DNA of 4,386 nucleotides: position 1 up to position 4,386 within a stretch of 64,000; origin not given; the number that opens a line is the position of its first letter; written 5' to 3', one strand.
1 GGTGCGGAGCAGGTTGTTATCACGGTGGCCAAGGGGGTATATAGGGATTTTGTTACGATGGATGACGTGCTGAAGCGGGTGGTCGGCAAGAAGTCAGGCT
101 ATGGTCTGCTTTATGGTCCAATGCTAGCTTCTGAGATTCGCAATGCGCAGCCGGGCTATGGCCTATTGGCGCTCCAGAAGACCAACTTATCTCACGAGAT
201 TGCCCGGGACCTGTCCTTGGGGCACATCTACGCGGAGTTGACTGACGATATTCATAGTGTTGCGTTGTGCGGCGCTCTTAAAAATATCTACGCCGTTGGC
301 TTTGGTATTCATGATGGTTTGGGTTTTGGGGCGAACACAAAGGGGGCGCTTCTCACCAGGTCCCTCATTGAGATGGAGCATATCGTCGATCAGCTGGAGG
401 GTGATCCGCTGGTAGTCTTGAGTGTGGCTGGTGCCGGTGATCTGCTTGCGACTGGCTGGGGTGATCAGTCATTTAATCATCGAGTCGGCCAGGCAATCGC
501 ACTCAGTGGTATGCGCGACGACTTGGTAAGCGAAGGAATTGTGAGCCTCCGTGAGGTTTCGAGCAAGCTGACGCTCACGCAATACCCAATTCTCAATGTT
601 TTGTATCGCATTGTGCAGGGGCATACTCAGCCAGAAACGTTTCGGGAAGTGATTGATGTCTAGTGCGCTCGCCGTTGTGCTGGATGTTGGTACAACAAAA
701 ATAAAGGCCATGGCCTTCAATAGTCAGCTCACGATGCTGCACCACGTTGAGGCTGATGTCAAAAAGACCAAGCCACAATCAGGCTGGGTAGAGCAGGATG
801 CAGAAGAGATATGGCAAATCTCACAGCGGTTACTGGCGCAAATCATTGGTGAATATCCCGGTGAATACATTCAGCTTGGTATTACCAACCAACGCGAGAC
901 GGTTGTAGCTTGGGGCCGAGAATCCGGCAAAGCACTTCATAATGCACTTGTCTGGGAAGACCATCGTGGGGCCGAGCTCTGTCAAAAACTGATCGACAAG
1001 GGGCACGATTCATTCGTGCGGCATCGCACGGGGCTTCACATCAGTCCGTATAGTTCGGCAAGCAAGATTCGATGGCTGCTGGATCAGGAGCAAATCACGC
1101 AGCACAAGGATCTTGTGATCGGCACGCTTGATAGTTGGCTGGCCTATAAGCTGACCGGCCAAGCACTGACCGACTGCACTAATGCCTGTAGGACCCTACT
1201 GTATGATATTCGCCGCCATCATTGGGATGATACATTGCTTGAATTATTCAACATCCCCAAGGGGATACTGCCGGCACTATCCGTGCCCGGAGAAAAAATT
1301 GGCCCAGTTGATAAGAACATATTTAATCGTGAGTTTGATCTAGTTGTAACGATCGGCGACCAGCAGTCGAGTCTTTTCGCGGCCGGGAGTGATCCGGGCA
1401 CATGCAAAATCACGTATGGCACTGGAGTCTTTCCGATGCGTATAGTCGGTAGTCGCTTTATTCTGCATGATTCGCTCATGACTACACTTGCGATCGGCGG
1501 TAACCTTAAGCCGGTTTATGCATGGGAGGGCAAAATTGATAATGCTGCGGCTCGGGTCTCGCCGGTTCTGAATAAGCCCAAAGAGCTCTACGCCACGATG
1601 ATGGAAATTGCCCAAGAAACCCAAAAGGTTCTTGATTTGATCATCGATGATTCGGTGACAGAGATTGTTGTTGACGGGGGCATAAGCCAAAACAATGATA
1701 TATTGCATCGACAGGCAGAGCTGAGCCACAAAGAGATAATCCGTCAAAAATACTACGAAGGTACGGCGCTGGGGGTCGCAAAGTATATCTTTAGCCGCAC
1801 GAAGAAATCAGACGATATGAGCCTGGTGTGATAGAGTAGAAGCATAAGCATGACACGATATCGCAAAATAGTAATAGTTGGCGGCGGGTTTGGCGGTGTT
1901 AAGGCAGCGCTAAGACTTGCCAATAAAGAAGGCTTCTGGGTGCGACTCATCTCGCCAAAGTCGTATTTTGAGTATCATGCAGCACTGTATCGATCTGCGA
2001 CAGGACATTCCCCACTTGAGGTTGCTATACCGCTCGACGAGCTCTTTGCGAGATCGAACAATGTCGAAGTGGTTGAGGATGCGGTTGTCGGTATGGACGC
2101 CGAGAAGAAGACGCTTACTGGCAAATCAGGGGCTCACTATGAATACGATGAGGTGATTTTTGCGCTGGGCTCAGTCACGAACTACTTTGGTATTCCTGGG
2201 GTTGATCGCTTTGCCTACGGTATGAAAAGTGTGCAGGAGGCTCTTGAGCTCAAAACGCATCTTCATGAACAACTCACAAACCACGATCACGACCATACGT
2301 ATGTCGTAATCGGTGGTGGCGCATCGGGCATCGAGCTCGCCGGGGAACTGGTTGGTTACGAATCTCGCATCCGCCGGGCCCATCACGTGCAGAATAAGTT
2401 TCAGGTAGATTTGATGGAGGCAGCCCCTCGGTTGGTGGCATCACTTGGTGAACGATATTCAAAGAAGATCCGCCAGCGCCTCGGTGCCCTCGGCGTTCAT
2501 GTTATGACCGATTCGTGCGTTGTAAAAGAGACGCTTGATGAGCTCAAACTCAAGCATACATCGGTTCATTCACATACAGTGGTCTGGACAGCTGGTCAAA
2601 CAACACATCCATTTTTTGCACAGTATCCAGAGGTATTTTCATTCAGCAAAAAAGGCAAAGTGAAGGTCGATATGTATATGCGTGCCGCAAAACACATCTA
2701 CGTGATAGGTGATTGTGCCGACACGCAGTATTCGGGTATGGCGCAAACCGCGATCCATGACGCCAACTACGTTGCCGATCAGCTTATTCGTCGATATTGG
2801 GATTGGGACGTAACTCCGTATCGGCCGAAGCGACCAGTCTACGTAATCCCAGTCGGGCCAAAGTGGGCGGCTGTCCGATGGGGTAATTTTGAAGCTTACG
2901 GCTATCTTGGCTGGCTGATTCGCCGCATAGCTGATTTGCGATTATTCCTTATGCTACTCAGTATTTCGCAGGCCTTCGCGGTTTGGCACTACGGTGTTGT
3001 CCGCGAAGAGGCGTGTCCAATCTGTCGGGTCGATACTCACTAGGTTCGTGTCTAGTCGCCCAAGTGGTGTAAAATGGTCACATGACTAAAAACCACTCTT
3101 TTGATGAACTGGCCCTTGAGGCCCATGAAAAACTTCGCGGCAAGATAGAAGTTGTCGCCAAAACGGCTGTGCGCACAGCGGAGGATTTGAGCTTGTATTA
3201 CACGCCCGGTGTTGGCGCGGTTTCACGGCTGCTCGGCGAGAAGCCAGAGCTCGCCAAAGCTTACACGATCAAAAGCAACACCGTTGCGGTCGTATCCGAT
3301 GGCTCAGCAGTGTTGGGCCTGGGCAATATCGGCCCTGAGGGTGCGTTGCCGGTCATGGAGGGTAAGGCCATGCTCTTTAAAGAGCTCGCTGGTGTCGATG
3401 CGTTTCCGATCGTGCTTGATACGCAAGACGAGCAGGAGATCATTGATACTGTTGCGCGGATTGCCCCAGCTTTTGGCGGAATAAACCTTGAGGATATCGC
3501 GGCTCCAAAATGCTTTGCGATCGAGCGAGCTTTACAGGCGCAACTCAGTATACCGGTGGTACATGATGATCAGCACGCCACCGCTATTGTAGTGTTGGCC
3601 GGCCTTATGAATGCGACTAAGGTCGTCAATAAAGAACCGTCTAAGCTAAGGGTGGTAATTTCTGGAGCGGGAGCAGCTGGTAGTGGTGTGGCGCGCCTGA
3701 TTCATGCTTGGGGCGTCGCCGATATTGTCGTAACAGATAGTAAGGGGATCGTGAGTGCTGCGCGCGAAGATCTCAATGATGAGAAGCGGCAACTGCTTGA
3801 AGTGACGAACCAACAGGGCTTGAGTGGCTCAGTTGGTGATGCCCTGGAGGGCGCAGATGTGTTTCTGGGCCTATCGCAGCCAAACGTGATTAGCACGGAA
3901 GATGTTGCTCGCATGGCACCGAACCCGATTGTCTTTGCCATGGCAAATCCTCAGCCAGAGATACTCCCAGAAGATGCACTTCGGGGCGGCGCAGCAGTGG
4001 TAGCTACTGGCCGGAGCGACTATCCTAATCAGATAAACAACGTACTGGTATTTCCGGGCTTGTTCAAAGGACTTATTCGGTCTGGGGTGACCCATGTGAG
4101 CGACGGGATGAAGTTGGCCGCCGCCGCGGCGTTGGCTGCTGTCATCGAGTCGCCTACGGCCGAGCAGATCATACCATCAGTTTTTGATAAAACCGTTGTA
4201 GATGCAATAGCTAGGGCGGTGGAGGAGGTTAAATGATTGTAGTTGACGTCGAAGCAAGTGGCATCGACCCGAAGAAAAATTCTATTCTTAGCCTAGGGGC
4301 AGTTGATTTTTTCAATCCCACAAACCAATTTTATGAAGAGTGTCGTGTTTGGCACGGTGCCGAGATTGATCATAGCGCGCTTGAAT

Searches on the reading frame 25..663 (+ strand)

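Call 15: search_protein_families(library=pfam, proteins=[window:25-663:+], max_evalue=0.001)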
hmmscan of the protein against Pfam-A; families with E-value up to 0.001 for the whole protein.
window:25-663:+ (212 aa): 2 families
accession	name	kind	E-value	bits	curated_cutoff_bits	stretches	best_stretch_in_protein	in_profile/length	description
PF07479.19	NAD_Gly3P_dh_C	-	2.5e-29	102.8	25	1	75-205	1-139/142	NAD-dependent glycerol-3-phosphate dehydrogenase C-terminus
PF20618.3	GPD_NAD_C_bact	-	2.2e-05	25.3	27.6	1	135-182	1-52/66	Bacterial GPD, NAD-dependent C-terminal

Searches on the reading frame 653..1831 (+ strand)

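Call 15: search_protein_families(library=pfam, proteins=[window:653-1831:+], max_evalue=0.001)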
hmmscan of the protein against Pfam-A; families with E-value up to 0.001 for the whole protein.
window:653-1831:+ (392 aa): 2 families
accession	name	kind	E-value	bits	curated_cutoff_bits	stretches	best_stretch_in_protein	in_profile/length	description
PF00370.27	FGGY_N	-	2.9e-54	184.7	28.8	1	7-242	2-244/245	FGGY family of carbohydrate kinases, N-terminal domain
PF02782.22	FGGY_C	-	8.9e-05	22.8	27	1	310-376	122-191/198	FGGY family of carbohydrate kinases, C-terminal domain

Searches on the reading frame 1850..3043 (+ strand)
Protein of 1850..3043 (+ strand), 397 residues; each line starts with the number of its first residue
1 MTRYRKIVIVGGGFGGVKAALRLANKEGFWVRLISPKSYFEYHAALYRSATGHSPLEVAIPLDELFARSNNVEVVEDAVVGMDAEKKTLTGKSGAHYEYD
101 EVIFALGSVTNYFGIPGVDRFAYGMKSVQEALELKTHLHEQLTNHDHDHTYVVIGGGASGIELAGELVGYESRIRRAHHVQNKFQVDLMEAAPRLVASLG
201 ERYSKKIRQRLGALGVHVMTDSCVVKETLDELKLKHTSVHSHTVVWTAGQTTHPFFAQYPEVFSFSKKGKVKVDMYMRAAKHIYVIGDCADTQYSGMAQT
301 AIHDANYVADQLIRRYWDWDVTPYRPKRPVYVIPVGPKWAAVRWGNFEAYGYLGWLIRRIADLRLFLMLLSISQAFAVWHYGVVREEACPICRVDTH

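Call 15: search_protein_families(library=pfam, proteins=[window:1850-3043:+], max_evalue=0.001)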
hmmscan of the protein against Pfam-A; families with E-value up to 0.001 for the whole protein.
window:1850-3043:+ (397 aa): 4 families
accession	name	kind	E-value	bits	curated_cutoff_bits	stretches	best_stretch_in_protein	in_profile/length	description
PF07992.20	Pyr_redox_2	-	4.2e-41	141.7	26.1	1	6-303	2-289/291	Pyridine nucleotide-disulphide oxidoreductase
PF00070.33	Pyr_redox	-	9e-08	33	22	1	152-226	3-65/82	Pyridine nucleotide-disulphide oxidoreductase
PF13738.12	Pyr_redox_3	-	4.4e-07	29.9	30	1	95-276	121-292/305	Pyridine nucleotide-disulphide oxidoreductase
PF13454.12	NAD_binding_9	-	2.3e-05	24.9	21.8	0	8-38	1-34/155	FAD-NAD(P)-binding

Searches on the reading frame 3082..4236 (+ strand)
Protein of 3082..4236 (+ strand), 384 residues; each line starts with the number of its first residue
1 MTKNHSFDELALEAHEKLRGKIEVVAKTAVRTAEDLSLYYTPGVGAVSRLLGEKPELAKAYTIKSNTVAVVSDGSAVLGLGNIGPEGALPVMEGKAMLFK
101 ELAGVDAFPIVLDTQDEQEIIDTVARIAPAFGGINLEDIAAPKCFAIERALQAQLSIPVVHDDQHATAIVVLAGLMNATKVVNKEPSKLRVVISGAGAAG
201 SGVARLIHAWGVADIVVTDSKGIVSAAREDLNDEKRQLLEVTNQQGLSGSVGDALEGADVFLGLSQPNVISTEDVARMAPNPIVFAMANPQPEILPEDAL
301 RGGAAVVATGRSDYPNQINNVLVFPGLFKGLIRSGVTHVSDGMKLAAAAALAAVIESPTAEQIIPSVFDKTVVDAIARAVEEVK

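Call 15: search_protein_families(library=pfam, proteins=[window:3082-4236:+], max_evalue=0.001)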
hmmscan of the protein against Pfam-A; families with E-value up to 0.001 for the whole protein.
window:3082-4236:+ (384 aa): 4 families
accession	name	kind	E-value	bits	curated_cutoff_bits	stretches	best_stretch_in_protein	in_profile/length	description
PF00390.24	malic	-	1.4e-28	100.3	23.1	2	20-118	2-122/182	Malic enzyme, N-terminal domain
PF03949.21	Malic_M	-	1.5e-24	87.2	23.5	1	166-378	3-251/258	Malic enzyme, NAD binding domain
PF00208.27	ELFV_dehydrog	-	8.8e-06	26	23.4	1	161-245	4-86/241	Glutamate/Leucine/Phenylalanine/Valine dehydrogenase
PF00899.27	ThiF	-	0.00068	19.3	28.1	0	187-220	19-52/238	ThiF family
